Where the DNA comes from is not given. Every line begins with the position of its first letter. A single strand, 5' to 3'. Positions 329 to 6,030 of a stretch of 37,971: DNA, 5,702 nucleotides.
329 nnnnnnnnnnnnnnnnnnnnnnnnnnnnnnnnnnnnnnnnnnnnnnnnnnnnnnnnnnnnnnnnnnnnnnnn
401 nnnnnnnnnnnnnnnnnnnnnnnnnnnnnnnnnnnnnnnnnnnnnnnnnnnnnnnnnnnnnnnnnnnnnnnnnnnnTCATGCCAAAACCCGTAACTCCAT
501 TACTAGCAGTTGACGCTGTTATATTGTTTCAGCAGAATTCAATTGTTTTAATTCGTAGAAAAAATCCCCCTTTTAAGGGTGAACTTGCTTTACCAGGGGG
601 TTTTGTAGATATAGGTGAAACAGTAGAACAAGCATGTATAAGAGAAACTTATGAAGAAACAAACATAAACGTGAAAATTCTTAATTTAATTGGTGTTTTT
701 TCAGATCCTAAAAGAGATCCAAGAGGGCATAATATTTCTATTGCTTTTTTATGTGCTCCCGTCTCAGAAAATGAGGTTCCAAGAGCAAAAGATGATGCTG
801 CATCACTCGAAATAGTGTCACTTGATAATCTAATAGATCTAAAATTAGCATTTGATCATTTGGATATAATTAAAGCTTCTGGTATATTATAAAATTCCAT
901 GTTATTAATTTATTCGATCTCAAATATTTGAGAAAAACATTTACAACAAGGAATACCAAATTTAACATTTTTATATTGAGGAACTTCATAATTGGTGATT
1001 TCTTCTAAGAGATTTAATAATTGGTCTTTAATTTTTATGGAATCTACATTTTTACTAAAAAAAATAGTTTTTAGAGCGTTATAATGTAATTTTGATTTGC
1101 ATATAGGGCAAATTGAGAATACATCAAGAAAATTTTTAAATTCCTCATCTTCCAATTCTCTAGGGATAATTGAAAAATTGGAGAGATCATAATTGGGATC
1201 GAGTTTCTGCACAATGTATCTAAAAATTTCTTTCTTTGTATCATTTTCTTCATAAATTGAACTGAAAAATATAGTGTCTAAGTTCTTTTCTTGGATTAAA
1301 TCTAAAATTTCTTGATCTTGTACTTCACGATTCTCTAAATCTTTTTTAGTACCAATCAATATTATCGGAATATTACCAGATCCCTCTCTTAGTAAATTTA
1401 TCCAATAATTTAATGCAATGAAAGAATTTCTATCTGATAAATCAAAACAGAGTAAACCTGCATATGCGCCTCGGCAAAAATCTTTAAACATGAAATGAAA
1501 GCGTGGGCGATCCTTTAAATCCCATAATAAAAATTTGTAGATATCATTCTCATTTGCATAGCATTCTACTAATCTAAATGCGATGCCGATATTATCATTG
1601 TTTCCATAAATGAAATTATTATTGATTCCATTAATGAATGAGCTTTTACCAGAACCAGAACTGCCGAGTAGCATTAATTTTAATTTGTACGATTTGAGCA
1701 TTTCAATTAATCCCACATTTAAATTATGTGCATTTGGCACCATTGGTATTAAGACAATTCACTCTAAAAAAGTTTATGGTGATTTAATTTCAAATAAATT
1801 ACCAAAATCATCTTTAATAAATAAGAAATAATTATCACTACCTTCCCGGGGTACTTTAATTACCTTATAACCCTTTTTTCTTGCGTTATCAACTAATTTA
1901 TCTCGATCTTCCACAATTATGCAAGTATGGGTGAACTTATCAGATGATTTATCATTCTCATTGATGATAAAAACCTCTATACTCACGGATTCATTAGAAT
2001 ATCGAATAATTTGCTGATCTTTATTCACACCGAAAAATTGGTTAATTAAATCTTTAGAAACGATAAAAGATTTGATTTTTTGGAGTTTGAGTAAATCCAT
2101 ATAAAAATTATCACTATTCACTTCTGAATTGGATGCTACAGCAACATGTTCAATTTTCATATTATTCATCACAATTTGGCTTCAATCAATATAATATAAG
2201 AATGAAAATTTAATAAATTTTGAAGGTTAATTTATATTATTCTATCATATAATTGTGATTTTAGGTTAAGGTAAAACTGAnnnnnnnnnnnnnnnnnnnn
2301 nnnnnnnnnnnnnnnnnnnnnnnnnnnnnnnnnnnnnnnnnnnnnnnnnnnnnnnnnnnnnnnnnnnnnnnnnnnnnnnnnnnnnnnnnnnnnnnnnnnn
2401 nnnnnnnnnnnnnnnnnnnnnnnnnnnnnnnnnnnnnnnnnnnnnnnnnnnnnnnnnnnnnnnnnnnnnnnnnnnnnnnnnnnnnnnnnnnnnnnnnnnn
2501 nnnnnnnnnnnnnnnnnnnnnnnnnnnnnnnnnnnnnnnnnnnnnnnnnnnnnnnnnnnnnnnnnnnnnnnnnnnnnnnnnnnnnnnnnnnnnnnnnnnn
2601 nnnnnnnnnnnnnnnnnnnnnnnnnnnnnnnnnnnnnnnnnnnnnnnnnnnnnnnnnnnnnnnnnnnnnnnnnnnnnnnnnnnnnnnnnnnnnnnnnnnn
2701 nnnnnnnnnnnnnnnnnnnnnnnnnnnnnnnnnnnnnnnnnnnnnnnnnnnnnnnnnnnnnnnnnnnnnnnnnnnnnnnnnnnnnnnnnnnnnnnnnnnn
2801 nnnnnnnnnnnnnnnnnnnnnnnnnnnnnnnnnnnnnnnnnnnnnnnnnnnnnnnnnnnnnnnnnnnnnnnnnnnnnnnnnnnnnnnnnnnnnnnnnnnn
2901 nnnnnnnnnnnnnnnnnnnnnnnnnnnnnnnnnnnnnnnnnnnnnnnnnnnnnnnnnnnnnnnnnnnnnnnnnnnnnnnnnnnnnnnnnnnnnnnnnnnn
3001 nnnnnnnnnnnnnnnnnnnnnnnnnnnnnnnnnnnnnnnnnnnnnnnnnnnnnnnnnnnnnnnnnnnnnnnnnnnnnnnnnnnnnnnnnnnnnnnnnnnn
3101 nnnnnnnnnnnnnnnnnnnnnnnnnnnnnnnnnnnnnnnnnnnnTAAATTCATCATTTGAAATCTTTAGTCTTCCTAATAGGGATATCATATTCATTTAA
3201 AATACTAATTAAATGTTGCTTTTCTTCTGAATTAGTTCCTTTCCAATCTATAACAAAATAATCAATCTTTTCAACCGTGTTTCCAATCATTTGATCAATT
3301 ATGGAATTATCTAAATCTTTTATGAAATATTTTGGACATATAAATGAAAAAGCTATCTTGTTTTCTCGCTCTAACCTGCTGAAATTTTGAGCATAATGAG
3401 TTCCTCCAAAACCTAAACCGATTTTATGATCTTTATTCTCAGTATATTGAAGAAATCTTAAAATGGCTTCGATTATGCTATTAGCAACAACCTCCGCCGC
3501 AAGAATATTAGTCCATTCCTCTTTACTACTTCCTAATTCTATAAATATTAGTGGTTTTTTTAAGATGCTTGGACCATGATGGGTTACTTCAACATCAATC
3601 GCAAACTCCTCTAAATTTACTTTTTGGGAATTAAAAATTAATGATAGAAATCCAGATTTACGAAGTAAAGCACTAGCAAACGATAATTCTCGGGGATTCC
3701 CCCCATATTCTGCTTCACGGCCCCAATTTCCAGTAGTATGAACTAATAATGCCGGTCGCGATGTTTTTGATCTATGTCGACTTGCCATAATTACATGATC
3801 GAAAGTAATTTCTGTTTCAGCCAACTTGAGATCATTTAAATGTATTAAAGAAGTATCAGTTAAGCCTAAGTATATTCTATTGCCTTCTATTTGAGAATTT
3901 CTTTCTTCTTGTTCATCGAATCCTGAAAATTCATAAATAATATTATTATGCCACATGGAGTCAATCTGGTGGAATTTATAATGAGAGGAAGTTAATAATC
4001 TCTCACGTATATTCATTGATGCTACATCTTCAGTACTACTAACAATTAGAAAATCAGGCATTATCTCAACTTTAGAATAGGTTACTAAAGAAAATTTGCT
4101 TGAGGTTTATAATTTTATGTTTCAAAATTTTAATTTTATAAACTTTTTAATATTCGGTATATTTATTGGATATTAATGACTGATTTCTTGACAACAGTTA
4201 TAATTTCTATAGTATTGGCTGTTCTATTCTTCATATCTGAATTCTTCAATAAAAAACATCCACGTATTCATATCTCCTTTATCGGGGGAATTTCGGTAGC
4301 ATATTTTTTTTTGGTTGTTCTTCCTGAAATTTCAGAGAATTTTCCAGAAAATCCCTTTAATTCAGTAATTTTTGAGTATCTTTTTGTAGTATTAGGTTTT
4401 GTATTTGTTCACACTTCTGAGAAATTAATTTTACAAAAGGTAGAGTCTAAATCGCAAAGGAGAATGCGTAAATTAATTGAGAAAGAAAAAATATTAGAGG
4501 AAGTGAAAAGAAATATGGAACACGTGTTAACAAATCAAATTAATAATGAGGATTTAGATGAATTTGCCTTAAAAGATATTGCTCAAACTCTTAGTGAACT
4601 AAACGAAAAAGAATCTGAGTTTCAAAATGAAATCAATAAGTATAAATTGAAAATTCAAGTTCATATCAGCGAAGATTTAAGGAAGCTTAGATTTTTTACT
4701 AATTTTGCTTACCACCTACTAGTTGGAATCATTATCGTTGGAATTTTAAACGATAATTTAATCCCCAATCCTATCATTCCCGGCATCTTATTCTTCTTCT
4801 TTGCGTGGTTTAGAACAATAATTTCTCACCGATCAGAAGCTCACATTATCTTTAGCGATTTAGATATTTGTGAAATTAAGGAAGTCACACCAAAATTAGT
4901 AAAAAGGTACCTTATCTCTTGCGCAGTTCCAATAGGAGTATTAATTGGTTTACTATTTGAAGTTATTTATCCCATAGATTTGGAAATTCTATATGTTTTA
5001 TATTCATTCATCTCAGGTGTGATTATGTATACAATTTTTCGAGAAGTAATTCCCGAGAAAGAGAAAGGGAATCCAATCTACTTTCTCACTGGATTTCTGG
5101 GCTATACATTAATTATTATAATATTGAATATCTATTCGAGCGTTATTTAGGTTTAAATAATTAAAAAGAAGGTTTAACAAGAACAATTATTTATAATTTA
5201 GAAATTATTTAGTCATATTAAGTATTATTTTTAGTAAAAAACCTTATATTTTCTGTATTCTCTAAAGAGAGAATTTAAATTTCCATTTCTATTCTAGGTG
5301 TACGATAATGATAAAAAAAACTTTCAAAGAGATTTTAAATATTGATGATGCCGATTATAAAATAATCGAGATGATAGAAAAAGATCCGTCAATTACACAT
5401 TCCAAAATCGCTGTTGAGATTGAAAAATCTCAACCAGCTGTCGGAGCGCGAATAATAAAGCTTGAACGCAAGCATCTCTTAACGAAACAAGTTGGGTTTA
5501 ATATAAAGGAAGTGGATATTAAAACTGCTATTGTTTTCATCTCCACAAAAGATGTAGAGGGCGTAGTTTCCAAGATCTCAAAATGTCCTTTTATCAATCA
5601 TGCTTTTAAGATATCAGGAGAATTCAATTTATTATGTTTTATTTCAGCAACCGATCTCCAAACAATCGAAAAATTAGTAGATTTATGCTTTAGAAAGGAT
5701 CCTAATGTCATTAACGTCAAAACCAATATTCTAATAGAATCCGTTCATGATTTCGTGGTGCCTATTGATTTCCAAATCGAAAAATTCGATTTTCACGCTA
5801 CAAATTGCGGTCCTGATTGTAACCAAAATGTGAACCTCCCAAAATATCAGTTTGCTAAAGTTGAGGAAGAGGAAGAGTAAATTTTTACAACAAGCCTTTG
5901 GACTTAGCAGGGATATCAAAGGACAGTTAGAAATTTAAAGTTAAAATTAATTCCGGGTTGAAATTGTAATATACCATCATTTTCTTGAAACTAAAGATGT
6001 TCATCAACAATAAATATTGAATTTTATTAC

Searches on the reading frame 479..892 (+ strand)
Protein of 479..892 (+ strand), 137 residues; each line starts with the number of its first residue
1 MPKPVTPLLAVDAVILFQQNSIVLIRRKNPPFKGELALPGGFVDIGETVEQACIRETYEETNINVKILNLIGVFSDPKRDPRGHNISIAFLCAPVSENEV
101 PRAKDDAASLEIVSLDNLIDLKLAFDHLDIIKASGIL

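Call 50: search_protein_families(library=pfam, proteins=[window:479-892:+], max_evalue=0.0001)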
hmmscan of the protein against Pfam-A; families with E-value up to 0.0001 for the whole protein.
window:479-892:+ (137 aa): 1 family
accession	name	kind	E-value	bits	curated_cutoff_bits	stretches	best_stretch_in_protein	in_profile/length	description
PF00293.34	NUDIX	-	3.9e-24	85.6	21.1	1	9-131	4-131/134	NUDIX domain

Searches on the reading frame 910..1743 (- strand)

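Call 50: search_protein_families(library=pfam, proteins=[window:910-1743:-], max_evalue=0.0001)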
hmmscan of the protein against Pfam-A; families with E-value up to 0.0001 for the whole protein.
window:910-1743:- (277 aa): 2 families
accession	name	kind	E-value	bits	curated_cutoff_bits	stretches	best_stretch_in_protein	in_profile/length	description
PF00071.28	Ras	-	3.4e-20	72.7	21.6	1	22-181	1-160/162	Ras family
PF08477.19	Roc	-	2e-15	57.5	27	1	22-135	1-119/119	Ras of Complex, Roc, domain of DAPkinase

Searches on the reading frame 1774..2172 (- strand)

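Call 50: search_protein_families(library=pfam, proteins=[window:1774-2172:-], max_evalue=0.0001)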
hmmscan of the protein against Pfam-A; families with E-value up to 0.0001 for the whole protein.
window:1774-2172:- (132 aa): 2 families
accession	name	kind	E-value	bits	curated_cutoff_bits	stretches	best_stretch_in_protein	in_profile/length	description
PF00903.31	Glyoxalase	-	9.2e-08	32.9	20.6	1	7-129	2-121/121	Glyoxalase/Bleomycin resistance protein/Dioxygenase superfamily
PF13669.12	Glyoxalase_4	-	3.7e-05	24.4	27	1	9-117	2-108/109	Glyoxalase/Bleomycin resistance protein/Dioxygenase superfamily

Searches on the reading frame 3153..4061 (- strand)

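Call 50: search_protein_families(library=pfam, proteins=[window:3153-4061:-], max_evalue=0.0001)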
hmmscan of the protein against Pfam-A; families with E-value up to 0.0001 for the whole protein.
window:3153-4061:- (302 aa): 1 family
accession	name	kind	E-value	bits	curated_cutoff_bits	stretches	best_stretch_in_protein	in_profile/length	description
PF04414.18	tRNA_deacylase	-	3.9e-59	200.1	33.6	1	85-295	3-204/205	D-aminoacyl-tRNA deacylase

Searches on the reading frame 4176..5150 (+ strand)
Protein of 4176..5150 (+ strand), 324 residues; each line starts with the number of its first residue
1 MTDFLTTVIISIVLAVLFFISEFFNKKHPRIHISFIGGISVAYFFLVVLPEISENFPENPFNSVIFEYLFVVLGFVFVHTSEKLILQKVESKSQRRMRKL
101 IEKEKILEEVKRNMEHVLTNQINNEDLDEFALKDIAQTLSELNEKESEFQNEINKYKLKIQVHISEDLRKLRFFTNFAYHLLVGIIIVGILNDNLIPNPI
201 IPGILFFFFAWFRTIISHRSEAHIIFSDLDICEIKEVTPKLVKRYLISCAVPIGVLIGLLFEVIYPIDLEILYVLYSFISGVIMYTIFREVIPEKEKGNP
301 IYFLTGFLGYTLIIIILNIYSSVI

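Call 4: search_protein_families(library=pfam, proteins=[window:4176-5150:+], max_evalue=0.01)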
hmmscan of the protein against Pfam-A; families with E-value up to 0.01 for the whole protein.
window:4176-5150:+ (324 aa): 2 families
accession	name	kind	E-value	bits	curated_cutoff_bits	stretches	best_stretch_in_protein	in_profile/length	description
PF02535.28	Zip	-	6.1e-08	32.7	35.1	1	6-125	11-141/323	ZIP Zinc transporter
PF14309.11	DUF4378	-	0.00026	21.8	25.7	1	81-168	81-163/166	Domain of unknown function (DUF4378)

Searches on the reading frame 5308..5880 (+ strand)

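Call 4: search_protein_families(library=pfam, proteins=[window:5308-5880:+], max_evalue=0.01)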
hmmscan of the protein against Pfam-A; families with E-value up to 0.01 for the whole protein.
window:5308-5880:+ (190 aa): 3 families
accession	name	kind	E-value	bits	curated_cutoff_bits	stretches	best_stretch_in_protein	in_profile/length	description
PF01037.27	AsnC_trans_reg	-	5e-08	33.2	25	1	81-144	8-72/73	Lrp/AsnC ligand binding domain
PF13412.12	HTH_24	-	3.6e-07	30.1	21.9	1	13-58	2-47/48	Winged helix-turn-helix DNA-binding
PF13404.12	HTH_AsnC-type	-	6.5e-07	29.5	27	1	12-53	1-42/42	AsnC-type helix-turn-helix domain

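Call 72: search_protein_families(library=ncbifam, proteins=[window:5308-5880:+], max_evalue=0.01)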
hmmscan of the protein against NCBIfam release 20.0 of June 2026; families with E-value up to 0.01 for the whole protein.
window:5308-5880:+ (190 aa): 8 families
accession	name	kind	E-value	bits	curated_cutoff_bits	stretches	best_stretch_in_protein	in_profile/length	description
NF040947.1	trans_reg_LysM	equivalog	6.9e-15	55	180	1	12-144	1-134/136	HTH-type transcriptional regulator LysM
NF053758.1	ChrTpTrnRegChrS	equivalog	1.5e-07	31.3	250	1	7-144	7-148/158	chromate efflux transcriptional regulator ChrS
NF040820.1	trans_reg_LrpA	equivalog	4.2e-06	26.7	250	1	12-146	2-140/141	HTH-type transcriptional regulator LrpA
NF008384.0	PRK11179.1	equivalog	8.7e-05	22.4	227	1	8-122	3-122/153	transcriptional regulator AsnC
NF008370.0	PRK11169.1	equivalog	0.00051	19.8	233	1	3-148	3-155/164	leucine-responsive transcriptional regulator Lrp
NF041395.1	TranRegLrpA1_Halo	equivalog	0.0015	18.5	250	1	14-125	5-120/142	HTH-type transcriptional regulator LrpA1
NF040708.3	Siroheme_Dcarb_AhbA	equivalog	0.0062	16.3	140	1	31-127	19-118/144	siroheme decarboxylase subunit alpha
TIGR01884.1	cas_HTH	subfamily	0.0073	15.7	60.2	0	11-62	139-190/202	CRISPR-associated CARF protein Csa3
